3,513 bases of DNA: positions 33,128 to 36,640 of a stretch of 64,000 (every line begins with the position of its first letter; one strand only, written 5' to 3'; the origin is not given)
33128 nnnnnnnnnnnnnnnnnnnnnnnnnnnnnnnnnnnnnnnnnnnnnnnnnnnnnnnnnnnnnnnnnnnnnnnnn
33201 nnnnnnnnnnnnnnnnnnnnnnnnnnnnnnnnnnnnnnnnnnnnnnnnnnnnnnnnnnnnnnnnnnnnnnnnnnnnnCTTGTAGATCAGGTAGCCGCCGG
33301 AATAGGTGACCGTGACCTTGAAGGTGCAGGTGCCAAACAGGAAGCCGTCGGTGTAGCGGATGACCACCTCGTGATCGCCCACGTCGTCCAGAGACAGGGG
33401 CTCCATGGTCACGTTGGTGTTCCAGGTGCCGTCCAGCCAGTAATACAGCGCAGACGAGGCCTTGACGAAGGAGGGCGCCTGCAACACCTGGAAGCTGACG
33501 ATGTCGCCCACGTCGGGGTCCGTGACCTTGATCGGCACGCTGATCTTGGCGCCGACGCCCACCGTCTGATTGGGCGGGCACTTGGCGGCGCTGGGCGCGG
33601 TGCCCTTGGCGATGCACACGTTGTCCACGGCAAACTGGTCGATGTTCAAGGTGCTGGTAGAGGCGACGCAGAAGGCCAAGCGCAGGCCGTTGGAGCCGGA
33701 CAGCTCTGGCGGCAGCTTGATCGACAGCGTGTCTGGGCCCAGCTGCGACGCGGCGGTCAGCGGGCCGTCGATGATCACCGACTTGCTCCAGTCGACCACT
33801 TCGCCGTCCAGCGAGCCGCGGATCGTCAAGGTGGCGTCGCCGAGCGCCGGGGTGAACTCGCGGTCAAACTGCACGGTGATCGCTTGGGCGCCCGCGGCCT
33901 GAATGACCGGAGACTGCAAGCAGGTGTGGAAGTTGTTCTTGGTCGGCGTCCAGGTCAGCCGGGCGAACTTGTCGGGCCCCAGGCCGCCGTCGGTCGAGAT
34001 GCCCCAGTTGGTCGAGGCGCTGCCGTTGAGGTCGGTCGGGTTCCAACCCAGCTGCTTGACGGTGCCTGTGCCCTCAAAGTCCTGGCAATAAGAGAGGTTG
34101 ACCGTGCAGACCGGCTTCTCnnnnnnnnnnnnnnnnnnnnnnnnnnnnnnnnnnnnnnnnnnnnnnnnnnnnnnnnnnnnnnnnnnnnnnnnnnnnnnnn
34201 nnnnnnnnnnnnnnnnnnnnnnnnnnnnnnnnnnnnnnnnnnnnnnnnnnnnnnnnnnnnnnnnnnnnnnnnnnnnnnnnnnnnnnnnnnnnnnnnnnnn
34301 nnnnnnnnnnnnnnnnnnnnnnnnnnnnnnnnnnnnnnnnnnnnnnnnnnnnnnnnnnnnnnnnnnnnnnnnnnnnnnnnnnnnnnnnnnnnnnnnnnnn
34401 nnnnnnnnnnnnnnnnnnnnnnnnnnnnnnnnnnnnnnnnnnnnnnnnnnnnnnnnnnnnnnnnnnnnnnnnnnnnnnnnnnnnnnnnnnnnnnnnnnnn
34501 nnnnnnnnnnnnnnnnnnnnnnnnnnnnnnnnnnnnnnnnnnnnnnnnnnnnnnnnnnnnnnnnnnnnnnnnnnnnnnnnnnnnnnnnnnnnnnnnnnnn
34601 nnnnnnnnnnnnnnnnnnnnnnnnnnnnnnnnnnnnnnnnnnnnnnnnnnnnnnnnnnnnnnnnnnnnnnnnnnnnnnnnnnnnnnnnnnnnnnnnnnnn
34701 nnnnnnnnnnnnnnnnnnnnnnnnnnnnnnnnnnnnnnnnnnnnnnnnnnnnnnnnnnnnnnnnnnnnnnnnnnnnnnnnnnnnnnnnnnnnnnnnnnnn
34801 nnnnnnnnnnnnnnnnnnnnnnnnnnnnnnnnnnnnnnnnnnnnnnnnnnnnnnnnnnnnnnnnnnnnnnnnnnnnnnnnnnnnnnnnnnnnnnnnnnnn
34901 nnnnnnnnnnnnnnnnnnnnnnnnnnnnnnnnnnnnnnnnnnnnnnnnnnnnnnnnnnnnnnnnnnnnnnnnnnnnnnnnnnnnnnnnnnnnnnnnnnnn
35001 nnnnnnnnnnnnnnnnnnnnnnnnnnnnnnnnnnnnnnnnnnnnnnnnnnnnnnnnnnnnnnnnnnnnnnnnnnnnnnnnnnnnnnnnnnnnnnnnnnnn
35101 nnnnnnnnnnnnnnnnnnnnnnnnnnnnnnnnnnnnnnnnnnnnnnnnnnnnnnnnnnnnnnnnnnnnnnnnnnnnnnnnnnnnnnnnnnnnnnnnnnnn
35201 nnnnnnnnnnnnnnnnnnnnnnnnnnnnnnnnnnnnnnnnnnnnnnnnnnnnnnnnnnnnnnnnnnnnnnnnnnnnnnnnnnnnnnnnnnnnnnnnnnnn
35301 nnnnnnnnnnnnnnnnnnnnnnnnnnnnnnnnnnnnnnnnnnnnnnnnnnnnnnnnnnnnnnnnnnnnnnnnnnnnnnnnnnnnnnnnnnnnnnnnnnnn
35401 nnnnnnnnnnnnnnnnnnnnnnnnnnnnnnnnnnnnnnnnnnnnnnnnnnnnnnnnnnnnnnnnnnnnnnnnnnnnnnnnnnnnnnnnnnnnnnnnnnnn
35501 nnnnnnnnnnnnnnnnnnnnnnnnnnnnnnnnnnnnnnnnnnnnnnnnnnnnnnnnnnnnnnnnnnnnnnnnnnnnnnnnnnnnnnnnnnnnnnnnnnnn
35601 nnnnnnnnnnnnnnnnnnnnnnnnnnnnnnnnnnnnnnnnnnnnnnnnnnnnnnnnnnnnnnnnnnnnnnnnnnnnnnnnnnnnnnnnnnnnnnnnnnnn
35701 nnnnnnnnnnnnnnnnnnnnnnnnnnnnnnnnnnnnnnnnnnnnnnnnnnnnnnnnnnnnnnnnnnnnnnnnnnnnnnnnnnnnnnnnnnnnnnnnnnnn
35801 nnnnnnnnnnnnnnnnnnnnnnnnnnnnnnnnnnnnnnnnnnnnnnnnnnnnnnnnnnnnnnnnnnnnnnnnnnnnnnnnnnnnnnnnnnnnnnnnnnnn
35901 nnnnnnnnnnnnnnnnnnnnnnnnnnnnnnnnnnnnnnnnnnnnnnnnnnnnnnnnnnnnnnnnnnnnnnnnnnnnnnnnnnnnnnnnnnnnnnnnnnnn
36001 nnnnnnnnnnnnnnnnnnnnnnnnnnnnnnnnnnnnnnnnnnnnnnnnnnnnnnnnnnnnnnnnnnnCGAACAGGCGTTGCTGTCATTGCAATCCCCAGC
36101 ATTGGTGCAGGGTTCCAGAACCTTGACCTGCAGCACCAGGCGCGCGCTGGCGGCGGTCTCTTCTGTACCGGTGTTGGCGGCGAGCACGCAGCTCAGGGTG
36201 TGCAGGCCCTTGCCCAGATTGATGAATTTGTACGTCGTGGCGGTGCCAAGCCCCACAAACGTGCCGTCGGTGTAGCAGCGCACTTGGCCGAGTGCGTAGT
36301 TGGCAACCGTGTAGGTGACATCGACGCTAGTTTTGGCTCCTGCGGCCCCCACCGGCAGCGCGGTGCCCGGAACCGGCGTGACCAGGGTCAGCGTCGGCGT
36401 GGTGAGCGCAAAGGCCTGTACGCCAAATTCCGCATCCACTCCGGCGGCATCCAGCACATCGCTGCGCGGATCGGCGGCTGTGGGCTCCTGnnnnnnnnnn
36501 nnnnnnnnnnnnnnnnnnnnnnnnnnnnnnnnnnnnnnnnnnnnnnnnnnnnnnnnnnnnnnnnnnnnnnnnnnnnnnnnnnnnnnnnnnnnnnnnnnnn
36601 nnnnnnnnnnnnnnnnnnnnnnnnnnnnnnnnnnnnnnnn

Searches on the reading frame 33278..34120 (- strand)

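Call 64: search_protein_families(library=pfam, proteins=[window:33278-34120:-], max_evalue=0.01)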
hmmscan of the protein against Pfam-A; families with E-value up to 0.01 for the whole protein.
window:33278-34120:- (281 aa): 1 family
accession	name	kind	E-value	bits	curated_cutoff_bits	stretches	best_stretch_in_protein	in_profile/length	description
PF18224.6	ToxB_N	-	0.0086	16.6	25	0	158-185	6-33/61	ToxB N-terminal domain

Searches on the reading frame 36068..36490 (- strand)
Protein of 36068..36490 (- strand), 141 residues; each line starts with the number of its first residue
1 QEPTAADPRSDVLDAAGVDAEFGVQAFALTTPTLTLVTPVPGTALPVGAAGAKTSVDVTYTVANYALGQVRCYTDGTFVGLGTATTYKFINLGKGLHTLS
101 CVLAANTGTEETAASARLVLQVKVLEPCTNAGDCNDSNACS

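Call 64: search_protein_families(library=pfam, proteins=[window:36068-36490:-], max_evalue=0.01)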
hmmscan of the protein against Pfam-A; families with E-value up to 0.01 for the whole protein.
window:36068-36490:- (141 aa): 1 family
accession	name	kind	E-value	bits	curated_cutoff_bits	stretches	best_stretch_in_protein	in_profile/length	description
PF17957.7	Big_7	-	0.003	18.6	24.1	1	32-98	1-67/70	Bacterial Ig domain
